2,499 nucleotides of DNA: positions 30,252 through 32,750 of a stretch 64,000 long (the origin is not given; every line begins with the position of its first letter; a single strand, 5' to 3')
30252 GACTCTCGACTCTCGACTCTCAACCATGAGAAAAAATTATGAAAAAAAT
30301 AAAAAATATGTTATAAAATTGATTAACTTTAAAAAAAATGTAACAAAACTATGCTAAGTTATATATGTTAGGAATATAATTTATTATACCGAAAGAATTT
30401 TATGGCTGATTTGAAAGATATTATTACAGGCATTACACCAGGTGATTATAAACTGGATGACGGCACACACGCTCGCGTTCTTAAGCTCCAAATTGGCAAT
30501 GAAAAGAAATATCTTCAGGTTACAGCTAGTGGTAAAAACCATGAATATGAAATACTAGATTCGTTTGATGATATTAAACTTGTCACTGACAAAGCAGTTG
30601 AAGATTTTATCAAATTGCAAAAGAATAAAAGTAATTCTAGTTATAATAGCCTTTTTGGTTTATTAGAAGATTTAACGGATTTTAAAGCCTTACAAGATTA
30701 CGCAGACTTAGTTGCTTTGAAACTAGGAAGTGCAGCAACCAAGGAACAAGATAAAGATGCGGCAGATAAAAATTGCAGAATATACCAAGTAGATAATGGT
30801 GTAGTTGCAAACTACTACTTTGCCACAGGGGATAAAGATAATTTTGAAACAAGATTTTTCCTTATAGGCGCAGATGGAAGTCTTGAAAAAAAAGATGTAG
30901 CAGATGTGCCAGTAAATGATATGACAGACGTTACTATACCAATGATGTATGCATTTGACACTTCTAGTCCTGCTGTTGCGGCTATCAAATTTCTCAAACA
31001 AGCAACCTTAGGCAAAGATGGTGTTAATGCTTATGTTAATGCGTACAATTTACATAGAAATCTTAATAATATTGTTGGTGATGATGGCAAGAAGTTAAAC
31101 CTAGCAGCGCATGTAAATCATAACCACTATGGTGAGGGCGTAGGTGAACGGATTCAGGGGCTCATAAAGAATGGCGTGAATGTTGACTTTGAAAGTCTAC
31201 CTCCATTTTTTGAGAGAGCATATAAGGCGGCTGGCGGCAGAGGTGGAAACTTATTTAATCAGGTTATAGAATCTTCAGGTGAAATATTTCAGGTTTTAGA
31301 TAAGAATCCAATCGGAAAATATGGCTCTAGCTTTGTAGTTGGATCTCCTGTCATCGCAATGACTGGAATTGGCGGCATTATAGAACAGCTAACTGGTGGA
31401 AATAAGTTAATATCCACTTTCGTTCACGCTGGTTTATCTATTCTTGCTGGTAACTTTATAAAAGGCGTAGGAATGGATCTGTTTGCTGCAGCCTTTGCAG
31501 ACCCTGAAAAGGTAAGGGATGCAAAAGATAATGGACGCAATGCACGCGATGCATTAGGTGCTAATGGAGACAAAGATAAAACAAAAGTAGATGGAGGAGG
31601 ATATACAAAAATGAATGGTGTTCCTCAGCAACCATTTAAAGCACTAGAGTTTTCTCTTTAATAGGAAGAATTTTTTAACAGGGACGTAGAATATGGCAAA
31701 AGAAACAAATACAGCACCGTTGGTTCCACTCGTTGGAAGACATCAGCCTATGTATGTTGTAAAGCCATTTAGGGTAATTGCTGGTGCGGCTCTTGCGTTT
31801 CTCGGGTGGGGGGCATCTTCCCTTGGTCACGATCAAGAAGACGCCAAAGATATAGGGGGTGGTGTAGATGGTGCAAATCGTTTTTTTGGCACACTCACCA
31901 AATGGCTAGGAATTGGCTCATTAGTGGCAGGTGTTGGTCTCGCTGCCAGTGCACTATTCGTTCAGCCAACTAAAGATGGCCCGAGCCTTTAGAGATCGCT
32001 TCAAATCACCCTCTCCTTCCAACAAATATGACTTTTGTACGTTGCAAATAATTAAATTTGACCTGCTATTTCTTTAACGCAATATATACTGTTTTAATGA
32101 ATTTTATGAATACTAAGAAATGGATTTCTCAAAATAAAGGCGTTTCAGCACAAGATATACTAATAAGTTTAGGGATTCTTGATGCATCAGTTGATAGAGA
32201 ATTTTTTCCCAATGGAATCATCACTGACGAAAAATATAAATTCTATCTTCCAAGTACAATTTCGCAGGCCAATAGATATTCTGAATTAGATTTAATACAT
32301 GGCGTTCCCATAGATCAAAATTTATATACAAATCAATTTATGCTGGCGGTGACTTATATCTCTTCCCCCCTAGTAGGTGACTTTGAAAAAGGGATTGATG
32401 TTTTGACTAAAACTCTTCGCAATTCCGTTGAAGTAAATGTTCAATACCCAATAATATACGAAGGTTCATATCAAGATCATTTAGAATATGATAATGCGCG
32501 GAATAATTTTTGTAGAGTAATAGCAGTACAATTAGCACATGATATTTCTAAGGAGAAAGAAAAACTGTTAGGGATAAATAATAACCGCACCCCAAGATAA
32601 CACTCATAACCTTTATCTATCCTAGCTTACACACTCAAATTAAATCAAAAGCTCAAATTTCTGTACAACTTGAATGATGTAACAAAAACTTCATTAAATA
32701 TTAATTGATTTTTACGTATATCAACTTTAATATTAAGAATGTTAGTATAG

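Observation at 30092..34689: Five-gene orphan islet wedged between the NDUFS4-like gene and murC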

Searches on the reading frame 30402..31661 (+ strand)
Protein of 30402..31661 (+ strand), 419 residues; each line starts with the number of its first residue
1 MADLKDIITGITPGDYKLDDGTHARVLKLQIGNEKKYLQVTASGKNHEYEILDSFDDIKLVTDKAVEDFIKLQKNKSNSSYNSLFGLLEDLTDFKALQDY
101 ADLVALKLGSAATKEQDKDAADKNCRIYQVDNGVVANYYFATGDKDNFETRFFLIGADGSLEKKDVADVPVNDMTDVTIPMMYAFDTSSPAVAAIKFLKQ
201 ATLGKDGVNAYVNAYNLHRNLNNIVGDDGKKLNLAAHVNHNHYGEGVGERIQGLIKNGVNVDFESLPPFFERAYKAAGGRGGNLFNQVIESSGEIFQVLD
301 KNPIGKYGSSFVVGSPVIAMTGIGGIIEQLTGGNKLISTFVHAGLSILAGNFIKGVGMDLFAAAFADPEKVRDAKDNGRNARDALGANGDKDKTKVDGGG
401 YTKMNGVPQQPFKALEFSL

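Call 3: search_protein_families(library=pfam, proteins=[window:30402-31661:+], max_evalue=1)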
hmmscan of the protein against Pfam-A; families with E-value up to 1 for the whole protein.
window:30402-31661:+ (419 aa): 1 family
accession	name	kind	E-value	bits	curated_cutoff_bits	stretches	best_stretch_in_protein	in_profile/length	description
PF09245.15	MA-Mit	-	0.024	14.6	31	1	27-110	2-87/214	Mycoplasma arthritidis-derived mitogen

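Call 4: search_protein_families(library=ncbifam, proteins=[window:30402-31661:+], max_evalue=1)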
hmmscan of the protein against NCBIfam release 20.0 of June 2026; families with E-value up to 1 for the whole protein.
window:30402-31661:+ (419 aa): 1 family
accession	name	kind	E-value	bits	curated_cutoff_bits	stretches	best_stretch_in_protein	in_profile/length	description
TIGR00492.1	alr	equivalog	0.12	11.3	168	1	209-260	4-55/369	alanine racemase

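Call 6: search_protein_families(library=phrogs, proteins=[window:30402-31661:+], max_evalue=0.1)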
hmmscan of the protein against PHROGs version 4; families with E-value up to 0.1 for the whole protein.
window:30402-31661:+ (419 aa): 0 families

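Call 7: search_protein_families(library=padloc, proteins=[window:30402-31661:+], max_evalue=0.1)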
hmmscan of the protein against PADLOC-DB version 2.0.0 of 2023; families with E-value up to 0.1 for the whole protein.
window:30402-31661:+ (419 aa): 0 families

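Call 8: find_homologous_proteins(query=window:30402-31661:+)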
Query window:30402-31661:+ (419 aa): 1 proteins with E <= 0.001 among 8000 candidates.
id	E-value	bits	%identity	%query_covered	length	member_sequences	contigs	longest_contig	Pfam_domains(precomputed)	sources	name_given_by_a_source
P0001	3.0e-274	927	100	100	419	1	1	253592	-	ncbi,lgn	-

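Call 9: find_encoding_contigs(protein=P0001, flank=10000, max_places=4)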
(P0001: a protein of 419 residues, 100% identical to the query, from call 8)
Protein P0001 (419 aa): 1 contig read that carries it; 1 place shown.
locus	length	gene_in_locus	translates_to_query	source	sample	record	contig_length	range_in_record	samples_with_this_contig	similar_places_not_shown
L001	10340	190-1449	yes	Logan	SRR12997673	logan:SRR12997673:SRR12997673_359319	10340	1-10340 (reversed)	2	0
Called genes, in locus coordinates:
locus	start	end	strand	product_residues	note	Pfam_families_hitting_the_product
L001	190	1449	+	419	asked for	-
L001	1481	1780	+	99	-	-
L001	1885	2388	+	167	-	-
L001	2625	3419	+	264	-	-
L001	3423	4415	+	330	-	-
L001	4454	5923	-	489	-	PF01225:Mur_ligase, PF08245:Mur_ligase_M, PF02875:Mur_ligase_C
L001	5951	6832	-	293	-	PF01545:Cation_efflux, PF16916:ZT_dimer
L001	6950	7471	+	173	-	PF05433:Rick_17kDa_Anti (weak), PF16998:17kDa_Anti_2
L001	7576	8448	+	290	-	PF00106:adh_short, PF13561:adh_short_C2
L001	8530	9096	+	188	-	PF00213:OSCP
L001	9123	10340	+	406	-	?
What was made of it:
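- Checked: An independent gene caller on a Logan contig called the same five, with P3 at 167 aa (call 9).
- An independent gene call gives the same five genes (call 9).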

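Call 10: list_cluster_members(proteins=[window:30402-31661:+, window:31693-31992:+, window:32837-33631:+, window:33635-34627:+, window:34666-36135:-, window:29783-30091:+])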
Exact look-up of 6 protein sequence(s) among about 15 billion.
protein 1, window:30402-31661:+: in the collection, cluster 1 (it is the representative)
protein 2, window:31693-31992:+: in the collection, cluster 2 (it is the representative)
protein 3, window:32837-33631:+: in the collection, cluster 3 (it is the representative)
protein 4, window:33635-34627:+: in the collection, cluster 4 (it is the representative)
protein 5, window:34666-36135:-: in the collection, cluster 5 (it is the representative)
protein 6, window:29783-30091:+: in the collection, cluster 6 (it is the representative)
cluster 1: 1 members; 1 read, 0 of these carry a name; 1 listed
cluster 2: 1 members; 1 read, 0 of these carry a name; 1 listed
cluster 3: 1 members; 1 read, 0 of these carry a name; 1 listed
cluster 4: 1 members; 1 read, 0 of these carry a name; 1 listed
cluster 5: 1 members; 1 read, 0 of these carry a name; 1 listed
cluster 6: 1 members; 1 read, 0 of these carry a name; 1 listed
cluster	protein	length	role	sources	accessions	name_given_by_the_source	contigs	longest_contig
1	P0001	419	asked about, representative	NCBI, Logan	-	-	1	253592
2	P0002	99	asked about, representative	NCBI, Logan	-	-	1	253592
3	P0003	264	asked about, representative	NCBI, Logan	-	-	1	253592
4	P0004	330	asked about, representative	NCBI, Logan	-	-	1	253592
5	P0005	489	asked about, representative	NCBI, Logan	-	-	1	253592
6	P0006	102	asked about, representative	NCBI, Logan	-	-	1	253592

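Call 23: search_solved_structures(query=window:30402-31661:+, max_evalue=10)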
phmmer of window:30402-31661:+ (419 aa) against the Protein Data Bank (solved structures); distinct sequences matched with E-value up to 10: 7.
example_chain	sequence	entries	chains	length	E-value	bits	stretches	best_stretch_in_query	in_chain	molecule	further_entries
1en5_A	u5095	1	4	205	0.54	12.5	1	232-291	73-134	MANGANESE SUPEROXIDE DISMUTASE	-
1i08_A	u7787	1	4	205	0.55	12.5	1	232-291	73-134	MANGANESE SUPEROXIDE DISMUTASE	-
1d5n_A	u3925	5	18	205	0.57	12.4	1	232-291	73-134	PROTEIN (MANGANESE SUPEROXIDE DISMUTASE) | PROTEIN (IRON-SUBSTITUTED MANGANESE SUPEROXIDE DISMUTASE) | MANGANESE SUPEROXIDE DISMUTASE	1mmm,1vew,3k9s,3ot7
1i0h_A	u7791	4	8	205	0.57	12.4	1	232-291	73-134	MANGANESE SUPEROXIDE DISMUTASE Y174F MUTANT | Superoxide Dismutase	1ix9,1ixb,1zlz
1en4_A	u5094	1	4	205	0.62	12.3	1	232-289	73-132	MANGANESE SUPEROXIDE DISMUTASE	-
1en6_A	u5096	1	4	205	0.64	12.3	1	232-289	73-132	MANGANESE SUPEROXIDE DISMUTASE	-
8kb3_A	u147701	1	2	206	0.96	11.7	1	231-291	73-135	Superoxide dismutase [Mn]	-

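Call 37: predict_structure(protein=window:30402-31661:+)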
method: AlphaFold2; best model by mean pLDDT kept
length: 419 residues; sequences in the alignment: 1
mean_pLDDT: 34.9   pTM: 0.19
mean pLDDT of the five models: 34.9, 30.3, 29.8, 28.4, 28.4
residues with pLDDT >= 90: 0; 70-90: 0; 50-70: 1; < 50: 418
segments of 3 or more residues with pLDDT < 50: 1-31, 33-419
pLDDT, mean of each block of 10 residues (from residue 1): 36 43 44 44 34 32 34 32 31 35 35 33 39 39 39 38 34 27 28 29 29 31 32 33 36 39 41 37 33 31 29 31 38 38 41 36 36 41 38 32 31 27
secondary structure, 60 per line:
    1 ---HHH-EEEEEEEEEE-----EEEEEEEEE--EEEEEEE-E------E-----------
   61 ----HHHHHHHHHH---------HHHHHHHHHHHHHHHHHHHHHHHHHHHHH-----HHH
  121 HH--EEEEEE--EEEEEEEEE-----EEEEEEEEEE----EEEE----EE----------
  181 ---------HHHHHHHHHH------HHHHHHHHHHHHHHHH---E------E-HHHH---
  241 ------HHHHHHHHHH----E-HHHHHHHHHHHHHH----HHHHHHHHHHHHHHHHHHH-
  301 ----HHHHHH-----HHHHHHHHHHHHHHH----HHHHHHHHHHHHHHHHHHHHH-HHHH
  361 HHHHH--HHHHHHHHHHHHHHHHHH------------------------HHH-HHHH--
elements in order: E8-17 E23-31 E34-40 H65-74 H84-112 H118-122 E125-130 E133-141 E147-156 E161-164 H190-199 H206-221 H234-237 H247-256 H263-276 H281-299 H305-310 H316-330 H335-355 H357-365 H368-385 H414-417
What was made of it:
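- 30402..31661 (+): P1, 419 aa orphan. The N-terminal part mixes strands and helices and the C-terminal ~200 aa is helical. It has a Gly-rich, moderately hydrophobic two-helix segment (about 308-366) and a charged tail. It has no Cys and a net charge of -9. AF2 single-sequence pLDDT 34.9 (call 37).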

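Call 40: search_protein_representatives(protein=window:30402-31661:+)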
Query: 419 residues. Proteins with E-value up to 0.001 (for the whole library): 1; up to 1e-10: 1; up to 1e-30: 1. The best 1 are listed.
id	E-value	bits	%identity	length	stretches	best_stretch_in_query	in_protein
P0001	9.6e-275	927.2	100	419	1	1-419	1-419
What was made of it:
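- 30402..31661 (+): No homologue in the word-index search of 5.8 billion clusters (call 8) or the exhaustive HMMER scan of 1.84 billion representatives (call 40).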

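Call 55: find_related_loci(query=window:30402-31661:+, collection=viral_contigs, flank=5000)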
Query window:30402-31661:+ (419 aa) in viral_contigs; peptide patterns used: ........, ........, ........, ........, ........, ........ (x = any residue, [..] = any of these).
11 stretches matched a pattern, but none encodes a relative of the query by tblastn (E <= 1e-3).

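Call 69: fold_search(model_id=the predicted structure, library=pdb)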
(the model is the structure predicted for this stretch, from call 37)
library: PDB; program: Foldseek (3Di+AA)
matches with E <= 10: 693; with E <= 0.001: 0
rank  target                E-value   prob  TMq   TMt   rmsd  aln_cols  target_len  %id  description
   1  8dgo_B                1.0e-01  0.21  0.09  0.14  17.3       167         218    8  Growth Factor Receptor-Bound Protein 2 (Grb2) bound to phosphorylated PEAK3 (pY24) peptide (released 2023-06-07)
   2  1fyr_A                2.0e-01  0.84  0.10  0.34   6.7        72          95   12  DIMER FORMATION THROUGH DOMAIN SWAPPING IN THE CRYSTAL STRUCTURE OF THE GRB2-SH2 AC-PYVNV COMPLEX (released 2000-12-06)
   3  4id2_A                3.0e-01  0.15  0.08  0.21  20.2       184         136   11  Crystal structure of a DUF4738 family protein (BACOVA_05496) from Bacteroides ovatus ATCC 8483 at 2.15 A resolution (released 2013-02-13)
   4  5jrw_C                3.0e-01  0.08  0.09  0.11  23.8       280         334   10  Crystal structure of Thermotoga maritima mutant D89R/D253R (released 2017-01-25)
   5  4fl2                  3.1e-01  0.13  0.08  0.07  16.9       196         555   12  Structural and Biophysical Characterization of the Syk Activation Switch (released 2012-11-28)
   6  9hcj_R0               4.2e-01  0.13  0.08  0.02  26.6       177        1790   10  D. discoideum nuclear pore complex (released 2024-12-25)
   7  5cdw_B                4.6e-01  0.63  0.11  0.33   6.4        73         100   12  Crystal Structure Analysis of a mutant Grb2 SH2 domain (W121G) with a pYVNV peptide (released 2016-05-25)
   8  2aob_B                4.9e-01  0.63  0.11  0.34   6.3        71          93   13  Crystal structures of a high-affinity macrocyclic peptide mimetic in complex with the Grb2 SH2 domain (released 2005-10-04)
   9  4fl3                  4.9e-01  0.10  0.08  0.07  16.3       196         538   12  Structural and Biophysical Characterization of the Syk Activation Switch (released 2012-11-28)
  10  2aoa_A                5.2e-01  0.63  0.11  0.35   6.3        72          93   12  Crystal structures of a high-affinity macrocyclic peptide mimetic in complex with the Grb2 SH2 domain (released 2005-10-04)
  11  5cdw_L                5.5e-01  0.51  0.10  0.29   6.8        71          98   13  Crystal Structure Analysis of a mutant Grb2 SH2 domain (W121G) with a pYVNV peptide (released 2016-05-25)
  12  1tze_E                5.8e-01  0.47  0.08  0.28  12.0        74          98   14  SIGNAL TRANSDUCTION ADAPTOR GROWTH FACTOR, GRB2 SH2 DOMAIN COMPLEXED WITH PHOSPHOTYROSYL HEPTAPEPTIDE LYS-PRO-PHE-PTYR (released 1997-07-07)
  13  2aob_A                6.2e-01  0.54  0.10  0.34   6.7        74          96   14  Crystal structures of a high-affinity macrocyclic peptide mimetic in complex with the Grb2 SH2 domain (released 2005-10-04)
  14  4nf9_A                6.2e-01  0.10  0.12  0.18  15.8       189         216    8  Structure of the Knl1/Nsl1 complex (released 2014-03-19)
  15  3d2l_A                6.5e-01  0.28  0.09  0.15  11.3        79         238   13  Crystal structure of SAM-dependent methyltransferase (ZP_00538691.1) from EXIGUOBACTERIUM SP. 255-15 at 1.90 A resolut (released 2008-05-20)
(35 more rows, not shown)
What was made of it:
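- On Pore-forming colicin-type toxin with immunity protein: Foldseek on the low-confidence model was meaningless (call 69).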

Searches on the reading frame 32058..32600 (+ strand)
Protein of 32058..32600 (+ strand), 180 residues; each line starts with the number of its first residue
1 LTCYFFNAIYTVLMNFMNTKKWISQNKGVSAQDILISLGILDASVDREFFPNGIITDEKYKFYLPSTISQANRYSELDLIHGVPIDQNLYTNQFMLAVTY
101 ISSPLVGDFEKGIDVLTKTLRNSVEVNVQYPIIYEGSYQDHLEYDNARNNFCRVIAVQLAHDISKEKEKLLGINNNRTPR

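Call 3: search_protein_families(library=pfam, proteins=[window:32058-32600:+], max_evalue=1)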
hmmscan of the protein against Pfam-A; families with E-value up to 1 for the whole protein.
window:32058-32600:+ (180 aa): 0 families

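Call 4: search_protein_families(library=ncbifam, proteins=[window:32058-32600:+], max_evalue=1)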
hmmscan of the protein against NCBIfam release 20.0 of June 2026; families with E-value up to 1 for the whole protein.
window:32058-32600:+ (180 aa): 0 families

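Call 6: search_protein_families(library=phrogs, proteins=[window:32058-32600:+], max_evalue=0.1)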
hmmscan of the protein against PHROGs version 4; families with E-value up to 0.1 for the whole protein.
window:32058-32600:+ (180 aa): 1 family
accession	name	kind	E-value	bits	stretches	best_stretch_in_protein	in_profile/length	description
phrog_552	-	unknown function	0.027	15.7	0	108-135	6-33/71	-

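Call 7: search_protein_families(library=padloc, proteins=[window:32058-32600:+], max_evalue=0.1)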
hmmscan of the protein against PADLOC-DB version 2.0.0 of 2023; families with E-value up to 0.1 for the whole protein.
window:32058-32600:+ (180 aa): 0 families

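Call 52: search_solved_structures(query=window:32097-32600:+, max_evalue=10)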
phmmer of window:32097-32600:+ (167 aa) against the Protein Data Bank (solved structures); distinct sequences matched with E-value up to 10: 0.

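Call 54: find_related_loci(query=window:32097-32600:+, collection=viral_contigs, flank=5000)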
Query window:32097-32600:+ (167 aa) in viral_contigs; peptide patterns used: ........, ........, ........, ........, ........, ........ (x = any residue, [..] = any of these).
7 stretches matched a pattern, but none encodes a relative of the query by tblastn (E <= 1e-3).
